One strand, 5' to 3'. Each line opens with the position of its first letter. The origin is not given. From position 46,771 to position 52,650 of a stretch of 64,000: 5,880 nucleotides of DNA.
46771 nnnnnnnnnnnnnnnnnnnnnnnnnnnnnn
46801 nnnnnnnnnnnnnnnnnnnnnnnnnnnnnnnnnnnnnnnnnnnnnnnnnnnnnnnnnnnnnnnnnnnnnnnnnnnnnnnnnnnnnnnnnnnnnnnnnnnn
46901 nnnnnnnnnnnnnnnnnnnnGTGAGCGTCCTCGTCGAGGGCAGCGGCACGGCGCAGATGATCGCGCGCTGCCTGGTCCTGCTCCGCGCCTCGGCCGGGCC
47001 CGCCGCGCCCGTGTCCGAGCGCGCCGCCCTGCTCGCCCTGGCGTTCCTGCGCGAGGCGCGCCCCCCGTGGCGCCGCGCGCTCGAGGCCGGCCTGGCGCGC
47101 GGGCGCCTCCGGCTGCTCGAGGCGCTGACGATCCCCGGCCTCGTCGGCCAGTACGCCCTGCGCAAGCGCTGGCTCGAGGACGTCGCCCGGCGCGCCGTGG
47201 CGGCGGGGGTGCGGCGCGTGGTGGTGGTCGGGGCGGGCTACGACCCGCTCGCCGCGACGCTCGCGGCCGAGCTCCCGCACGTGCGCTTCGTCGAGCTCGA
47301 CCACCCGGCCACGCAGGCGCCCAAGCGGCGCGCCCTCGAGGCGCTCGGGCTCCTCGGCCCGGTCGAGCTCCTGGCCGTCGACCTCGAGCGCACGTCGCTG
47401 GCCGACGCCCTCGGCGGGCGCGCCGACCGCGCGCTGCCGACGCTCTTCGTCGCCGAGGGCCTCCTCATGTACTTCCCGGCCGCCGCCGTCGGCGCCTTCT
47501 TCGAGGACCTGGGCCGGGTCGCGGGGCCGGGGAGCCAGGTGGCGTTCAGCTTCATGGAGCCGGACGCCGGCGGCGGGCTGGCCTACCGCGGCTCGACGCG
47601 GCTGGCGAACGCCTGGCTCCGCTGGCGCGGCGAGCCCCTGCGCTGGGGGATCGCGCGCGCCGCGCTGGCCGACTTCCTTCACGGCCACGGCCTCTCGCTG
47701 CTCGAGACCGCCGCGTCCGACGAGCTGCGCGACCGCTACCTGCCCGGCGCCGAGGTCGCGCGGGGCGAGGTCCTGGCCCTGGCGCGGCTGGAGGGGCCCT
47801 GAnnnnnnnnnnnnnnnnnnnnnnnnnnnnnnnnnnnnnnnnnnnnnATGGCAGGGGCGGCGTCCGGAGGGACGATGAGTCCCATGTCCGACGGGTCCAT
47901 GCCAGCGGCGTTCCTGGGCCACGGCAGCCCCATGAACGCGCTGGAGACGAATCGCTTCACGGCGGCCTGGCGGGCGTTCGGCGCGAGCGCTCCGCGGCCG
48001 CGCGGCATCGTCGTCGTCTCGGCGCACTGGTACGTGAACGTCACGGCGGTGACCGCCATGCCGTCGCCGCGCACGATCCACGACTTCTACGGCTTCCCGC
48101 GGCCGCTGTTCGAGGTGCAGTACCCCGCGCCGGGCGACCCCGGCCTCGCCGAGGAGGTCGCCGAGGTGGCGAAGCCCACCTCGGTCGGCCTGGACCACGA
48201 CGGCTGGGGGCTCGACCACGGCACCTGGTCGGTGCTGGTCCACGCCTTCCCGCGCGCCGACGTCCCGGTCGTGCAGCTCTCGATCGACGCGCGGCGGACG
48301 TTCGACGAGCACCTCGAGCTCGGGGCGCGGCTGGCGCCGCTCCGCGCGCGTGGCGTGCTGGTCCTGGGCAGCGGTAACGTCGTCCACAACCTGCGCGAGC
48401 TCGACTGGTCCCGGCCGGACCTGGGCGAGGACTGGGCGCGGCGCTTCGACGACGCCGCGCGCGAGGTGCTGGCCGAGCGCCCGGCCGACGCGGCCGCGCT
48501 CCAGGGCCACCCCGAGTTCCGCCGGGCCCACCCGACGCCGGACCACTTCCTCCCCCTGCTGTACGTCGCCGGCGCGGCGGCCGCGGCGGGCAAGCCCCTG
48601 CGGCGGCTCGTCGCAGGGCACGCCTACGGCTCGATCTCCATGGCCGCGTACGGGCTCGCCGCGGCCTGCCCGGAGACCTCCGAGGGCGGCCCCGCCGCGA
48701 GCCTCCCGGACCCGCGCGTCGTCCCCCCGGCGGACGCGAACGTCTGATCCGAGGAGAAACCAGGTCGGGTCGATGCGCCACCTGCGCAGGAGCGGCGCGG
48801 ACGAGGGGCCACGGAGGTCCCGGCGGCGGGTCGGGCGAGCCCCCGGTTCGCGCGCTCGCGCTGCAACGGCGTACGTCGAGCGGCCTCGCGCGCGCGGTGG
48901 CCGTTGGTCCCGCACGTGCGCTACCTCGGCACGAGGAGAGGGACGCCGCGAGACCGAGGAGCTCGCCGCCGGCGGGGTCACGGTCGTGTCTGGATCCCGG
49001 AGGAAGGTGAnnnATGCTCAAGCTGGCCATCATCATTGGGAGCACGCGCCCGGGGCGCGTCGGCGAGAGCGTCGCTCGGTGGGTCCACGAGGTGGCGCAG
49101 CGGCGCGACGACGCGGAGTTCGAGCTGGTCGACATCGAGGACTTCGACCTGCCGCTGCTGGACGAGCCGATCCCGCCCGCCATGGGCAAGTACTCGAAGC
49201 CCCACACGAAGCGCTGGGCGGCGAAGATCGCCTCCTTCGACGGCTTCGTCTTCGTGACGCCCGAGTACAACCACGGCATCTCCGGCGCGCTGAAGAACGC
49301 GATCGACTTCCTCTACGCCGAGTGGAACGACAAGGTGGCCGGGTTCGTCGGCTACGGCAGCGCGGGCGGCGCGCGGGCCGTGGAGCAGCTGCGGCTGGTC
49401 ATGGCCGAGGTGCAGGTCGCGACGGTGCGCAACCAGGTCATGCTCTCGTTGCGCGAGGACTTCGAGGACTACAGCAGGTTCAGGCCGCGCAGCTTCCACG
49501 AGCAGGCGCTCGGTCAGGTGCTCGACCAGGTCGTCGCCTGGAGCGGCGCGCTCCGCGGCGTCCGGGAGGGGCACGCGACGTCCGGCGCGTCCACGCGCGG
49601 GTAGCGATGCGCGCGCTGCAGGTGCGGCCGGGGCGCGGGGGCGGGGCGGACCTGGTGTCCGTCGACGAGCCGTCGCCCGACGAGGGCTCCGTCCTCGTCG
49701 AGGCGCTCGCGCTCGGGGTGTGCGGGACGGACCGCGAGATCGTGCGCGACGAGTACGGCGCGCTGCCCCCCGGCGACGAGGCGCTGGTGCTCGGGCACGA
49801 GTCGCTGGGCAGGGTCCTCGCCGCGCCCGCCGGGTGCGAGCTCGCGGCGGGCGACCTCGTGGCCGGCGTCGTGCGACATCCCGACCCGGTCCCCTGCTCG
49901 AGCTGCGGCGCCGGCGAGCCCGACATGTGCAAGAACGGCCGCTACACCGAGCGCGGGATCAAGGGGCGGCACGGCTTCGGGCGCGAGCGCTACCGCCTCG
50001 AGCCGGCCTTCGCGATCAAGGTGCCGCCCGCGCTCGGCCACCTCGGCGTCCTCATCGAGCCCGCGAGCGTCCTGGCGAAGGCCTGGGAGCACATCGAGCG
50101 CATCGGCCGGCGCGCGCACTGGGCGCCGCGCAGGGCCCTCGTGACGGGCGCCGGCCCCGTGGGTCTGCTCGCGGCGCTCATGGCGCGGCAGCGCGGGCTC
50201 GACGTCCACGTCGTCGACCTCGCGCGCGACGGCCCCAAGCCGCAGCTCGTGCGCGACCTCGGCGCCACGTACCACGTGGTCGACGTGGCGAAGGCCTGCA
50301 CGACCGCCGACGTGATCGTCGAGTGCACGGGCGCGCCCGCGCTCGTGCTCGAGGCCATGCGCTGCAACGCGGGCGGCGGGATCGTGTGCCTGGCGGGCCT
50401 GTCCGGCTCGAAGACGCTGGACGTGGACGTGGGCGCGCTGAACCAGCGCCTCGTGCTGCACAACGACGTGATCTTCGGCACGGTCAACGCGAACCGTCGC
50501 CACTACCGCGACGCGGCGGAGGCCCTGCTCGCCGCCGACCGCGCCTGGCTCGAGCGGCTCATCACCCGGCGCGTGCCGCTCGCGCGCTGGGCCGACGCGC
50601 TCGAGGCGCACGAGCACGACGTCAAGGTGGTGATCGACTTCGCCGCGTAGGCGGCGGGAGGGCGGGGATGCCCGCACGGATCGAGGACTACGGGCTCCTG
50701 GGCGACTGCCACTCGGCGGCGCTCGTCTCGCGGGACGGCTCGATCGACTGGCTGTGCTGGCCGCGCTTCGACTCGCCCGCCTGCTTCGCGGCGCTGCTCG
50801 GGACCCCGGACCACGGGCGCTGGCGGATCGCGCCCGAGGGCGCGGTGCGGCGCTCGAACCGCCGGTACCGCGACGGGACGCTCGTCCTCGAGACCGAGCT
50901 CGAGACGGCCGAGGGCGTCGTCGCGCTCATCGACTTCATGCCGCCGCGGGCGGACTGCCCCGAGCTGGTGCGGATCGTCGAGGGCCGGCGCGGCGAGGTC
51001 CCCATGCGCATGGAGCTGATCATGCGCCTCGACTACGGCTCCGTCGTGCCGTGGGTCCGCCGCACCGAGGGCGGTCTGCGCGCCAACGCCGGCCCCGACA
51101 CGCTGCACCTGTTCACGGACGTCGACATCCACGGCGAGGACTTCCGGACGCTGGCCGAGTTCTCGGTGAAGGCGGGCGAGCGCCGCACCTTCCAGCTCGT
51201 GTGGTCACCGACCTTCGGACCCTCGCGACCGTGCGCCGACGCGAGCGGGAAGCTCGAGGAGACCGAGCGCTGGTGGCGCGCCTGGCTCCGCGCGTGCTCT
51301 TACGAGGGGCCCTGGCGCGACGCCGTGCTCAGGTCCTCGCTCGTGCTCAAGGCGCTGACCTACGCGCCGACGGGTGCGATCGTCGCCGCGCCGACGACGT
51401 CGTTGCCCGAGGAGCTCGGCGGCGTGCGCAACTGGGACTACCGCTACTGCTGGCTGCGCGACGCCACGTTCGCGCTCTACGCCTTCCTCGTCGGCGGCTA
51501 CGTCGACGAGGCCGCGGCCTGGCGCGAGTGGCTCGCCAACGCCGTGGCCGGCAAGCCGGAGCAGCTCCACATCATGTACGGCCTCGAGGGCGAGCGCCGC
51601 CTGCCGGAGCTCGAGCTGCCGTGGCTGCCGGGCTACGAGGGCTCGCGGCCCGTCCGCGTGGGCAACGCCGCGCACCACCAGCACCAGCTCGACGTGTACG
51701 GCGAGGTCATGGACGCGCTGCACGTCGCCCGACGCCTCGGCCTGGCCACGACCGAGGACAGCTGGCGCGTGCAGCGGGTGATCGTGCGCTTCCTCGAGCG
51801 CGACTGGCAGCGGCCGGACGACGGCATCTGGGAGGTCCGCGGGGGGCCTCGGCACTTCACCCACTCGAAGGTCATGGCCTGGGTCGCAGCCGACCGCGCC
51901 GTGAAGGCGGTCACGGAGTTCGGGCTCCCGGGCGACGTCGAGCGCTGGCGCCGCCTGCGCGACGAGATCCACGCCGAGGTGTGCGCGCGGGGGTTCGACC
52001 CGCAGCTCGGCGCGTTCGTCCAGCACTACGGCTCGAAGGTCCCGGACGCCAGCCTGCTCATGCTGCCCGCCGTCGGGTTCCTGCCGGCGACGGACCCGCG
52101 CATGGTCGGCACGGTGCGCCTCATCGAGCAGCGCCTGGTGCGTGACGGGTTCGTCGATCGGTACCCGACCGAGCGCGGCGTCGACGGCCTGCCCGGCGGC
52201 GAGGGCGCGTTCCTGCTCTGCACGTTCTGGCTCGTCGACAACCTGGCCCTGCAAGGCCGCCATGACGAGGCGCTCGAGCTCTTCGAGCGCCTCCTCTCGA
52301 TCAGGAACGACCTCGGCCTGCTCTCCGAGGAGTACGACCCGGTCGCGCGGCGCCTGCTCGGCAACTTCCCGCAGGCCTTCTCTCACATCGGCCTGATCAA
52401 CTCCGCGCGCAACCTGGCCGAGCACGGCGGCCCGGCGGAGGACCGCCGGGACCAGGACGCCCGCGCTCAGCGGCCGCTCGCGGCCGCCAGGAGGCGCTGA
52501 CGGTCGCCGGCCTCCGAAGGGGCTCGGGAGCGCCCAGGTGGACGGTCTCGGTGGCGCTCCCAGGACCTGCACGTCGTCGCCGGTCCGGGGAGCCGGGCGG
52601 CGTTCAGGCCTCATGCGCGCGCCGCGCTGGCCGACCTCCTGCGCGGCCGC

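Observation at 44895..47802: Three overlapping genes: PaaK-like ligase, GNAT-cNMP-binding fusion, carboxyl methyltransferase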

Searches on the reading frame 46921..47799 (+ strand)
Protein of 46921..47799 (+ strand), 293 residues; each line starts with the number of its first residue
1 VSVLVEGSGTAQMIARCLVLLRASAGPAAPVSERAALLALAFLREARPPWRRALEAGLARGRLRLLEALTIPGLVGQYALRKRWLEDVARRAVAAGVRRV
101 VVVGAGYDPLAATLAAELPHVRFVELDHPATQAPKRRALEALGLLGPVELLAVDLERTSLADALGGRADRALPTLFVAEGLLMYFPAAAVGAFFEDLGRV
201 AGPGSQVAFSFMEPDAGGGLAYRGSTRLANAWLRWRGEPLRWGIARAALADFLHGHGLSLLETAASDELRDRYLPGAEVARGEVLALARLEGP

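Call 8: search_protein_families(library=pfam, proteins=[window:46921-47799:+], max_evalue=1)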
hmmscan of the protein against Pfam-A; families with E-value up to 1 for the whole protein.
window:46921-47799:+ (293 aa): 1 family
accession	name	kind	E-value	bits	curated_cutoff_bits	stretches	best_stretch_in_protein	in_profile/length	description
PF04072.20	LCM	-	2.9e-27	96.2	22.3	1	39-196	25-185/187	Leucine carboxyl methyltransferase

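Call 9: search_protein_families(library=ncbifam, proteins=[window:46921-47799:+], max_evalue=1)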
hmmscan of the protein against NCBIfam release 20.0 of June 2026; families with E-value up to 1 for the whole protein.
window:46921-47799:+ (293 aa): 1 family
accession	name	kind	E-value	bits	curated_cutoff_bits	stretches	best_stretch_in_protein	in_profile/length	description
TIGR00027.1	mthyl_TIGR00027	subfamily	8.2e-33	113.9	93.55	1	39-274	27-257/259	SAM-dependent methyltransferase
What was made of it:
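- C: LCM 96 bits and TIGR00027 114 bits (calls 8, 9).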

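Call 39: search_solved_structures(query=A3, max_evalue=0.001)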
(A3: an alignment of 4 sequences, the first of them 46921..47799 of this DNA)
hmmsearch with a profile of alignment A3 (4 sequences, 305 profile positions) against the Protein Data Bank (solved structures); distinct sequences matched with E-value up to 0.001: 2.
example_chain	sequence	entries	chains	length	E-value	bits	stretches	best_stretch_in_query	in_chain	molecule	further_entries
2ckd_A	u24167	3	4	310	7.5e-11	45.2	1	66-209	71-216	PUTATIVE S-ADENOSYL-L-METHIONINE-DEPENDENT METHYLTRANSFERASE ML2640 | HYPOTHETICAL PROTEIN ML2640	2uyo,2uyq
6id6_A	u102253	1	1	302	2.1e-08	37.1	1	70-291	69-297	Putative S-adenosyl-L-methionine-dependent methyltransferase Rv0731c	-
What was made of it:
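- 46921..47802 (+): Gene C: a 293-aa SAM-dependent methyltransferase of the LCM/TIGR00027 family. Its GTG overlaps the stop of B (GTGA). SAM-binding motifs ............, VELDHP and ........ are present. PDB relatives are ML2640 (2ckd) and Rv0731c (6id6) (call 39).
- On LCM / TIGR00027 methyltransferases (gene C): The nearest solved relatives have no assigned substrate (call 39).
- Closest known: LCM / TIGR00027 SAM-dependent methyltransferases. Same: Its nearest solved relatives are ML2640 and Rv0731c (call 39).
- TIGR00027 members closest to C (ML2640, Rv0731c) have no known substrate (call 39).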

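Call 85: search_protein_families(library=padloc, proteins=[window:46921-47799:+], max_evalue=0.001)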
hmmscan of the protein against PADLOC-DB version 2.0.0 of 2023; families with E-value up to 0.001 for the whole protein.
window:46921-47799:+ (293 aa): 0 families

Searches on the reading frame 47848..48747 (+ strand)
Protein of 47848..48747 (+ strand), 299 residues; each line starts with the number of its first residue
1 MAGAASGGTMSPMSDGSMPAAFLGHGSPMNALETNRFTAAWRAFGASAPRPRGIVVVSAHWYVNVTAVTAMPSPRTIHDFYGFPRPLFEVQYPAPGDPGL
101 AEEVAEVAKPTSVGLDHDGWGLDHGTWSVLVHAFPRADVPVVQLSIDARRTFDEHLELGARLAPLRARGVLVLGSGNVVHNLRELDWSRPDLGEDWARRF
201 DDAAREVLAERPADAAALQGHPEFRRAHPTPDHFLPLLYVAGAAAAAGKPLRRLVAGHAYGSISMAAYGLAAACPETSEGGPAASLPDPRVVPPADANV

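Call 11: search_protein_families(library=pfam, proteins=[window:47848-48747:+], max_evalue=0.01)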
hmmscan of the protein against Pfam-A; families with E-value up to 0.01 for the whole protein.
window:47848-48747:+ (299 aa): 1 family
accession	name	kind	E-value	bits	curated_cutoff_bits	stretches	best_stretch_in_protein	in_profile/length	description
PF02900.23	LigB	-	1.7e-26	93.3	26.3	1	39-247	32-247/269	Catalytic LigB subunit of aromatic ring-opening dioxygenase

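Call 85: search_protein_families(library=padloc, proteins=[window:47848-48747:+], max_evalue=0.001)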
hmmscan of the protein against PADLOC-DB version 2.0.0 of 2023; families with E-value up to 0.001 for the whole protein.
window:47848-48747:+ (299 aa): 0 families

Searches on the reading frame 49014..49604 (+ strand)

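Call 11: search_protein_families(library=pfam, proteins=[window:49014-49604:+], max_evalue=0.01)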
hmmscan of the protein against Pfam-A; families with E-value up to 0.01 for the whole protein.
window:49014-49604:+ (196 aa): 2 families
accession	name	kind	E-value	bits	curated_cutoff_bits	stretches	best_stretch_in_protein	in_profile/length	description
PF03358.20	FMN_red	-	8.6e-44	149.2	24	1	3-145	2-148/152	NADPH-dependent FMN reductase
PF02525.22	Flavodoxin_2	-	5.4e-07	29.9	27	1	3-100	2-103/198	Flavodoxin-like fold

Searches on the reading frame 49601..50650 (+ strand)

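Call 11: search_protein_families(library=pfam, proteins=[window:49601-50650:+], max_evalue=0.01)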
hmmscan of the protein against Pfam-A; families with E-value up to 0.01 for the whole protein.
window:49601-50650:+ (349 aa): 8 families
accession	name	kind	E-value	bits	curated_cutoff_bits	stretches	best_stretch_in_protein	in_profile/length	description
PF16912.11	Glu_dehyd_C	-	2.3e-68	230.2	34.9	1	147-347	2-211/211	Glucose dehydrogenase C-terminus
PF08240.17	ADH_N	-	4e-12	46.7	23.5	1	28-142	2-103/104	Alcohol dehydrogenase GroES-like domain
PF00107.32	ADH_zinc_N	-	4.4e-11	43.3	31.8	1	186-308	1-126/129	Zinc-binding dehydrogenase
PF13602.12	ADH_zinc_N_2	-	0.0011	20.4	27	1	224-338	9-124/134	Zinc-binding dehydrogenase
PF01262.27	AlaDh_PNT_C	-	0.0022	17.9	23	1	175-312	27-177/214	Alanine dehydrogenase/PNT, C-terminal domain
PF00670.27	AdoHcyase_NAD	-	0.0027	18.3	27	1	176-287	23-128/162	S-adenosyl-L-homocysteine hydrolase, NAD binding domain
PF07992.20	Pyr_redox_2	-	0.0028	17.6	26.1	1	171-208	137-174/291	Pyridine nucleotide-disulphide oxidoreductase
PF01494.25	FAD_binding_3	-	0.0085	15.8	22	0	179-207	4-32/349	FAD binding domain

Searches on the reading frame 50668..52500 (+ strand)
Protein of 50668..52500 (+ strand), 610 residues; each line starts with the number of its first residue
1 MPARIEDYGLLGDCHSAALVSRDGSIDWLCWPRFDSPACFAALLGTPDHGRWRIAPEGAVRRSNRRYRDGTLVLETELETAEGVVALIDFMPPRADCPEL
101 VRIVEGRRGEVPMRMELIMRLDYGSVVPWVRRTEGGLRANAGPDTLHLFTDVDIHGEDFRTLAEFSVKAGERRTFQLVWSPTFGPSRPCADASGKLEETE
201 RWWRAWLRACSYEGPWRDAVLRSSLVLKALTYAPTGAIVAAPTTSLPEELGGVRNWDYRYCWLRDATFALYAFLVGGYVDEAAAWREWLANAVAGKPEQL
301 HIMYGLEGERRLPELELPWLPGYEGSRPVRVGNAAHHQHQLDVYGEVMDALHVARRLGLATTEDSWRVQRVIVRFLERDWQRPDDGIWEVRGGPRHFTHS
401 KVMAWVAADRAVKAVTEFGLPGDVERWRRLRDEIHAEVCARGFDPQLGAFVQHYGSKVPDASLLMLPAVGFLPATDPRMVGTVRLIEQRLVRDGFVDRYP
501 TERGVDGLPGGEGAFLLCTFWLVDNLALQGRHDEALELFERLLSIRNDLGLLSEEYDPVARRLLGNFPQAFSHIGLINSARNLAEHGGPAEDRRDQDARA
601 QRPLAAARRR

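Call 11: search_protein_families(library=pfam, proteins=[window:50668-52500:+], max_evalue=0.01)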
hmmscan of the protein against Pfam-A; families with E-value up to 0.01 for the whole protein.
window:50668-52500:+ (610 aa): 4 families
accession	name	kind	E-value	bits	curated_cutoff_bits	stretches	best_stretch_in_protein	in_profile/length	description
PF00723.27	Glyco_hydro_15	-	2.3e-89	300.7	22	1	217-580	4-426/427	Glycosyl hydrolases family 15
PF19291.4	TREH_N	-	3.1e-20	72.8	23.1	1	3-150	13-155/211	Trehalase-like, N-terminal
PF13424.12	TPR_12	-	0.0027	18.3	30.1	1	521-549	8-36/77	Tetratricopeptide repeat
PF13176.12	TPR_7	-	0.0088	16.5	27.9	0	529-550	12-33/36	Tetratricopeptide repeat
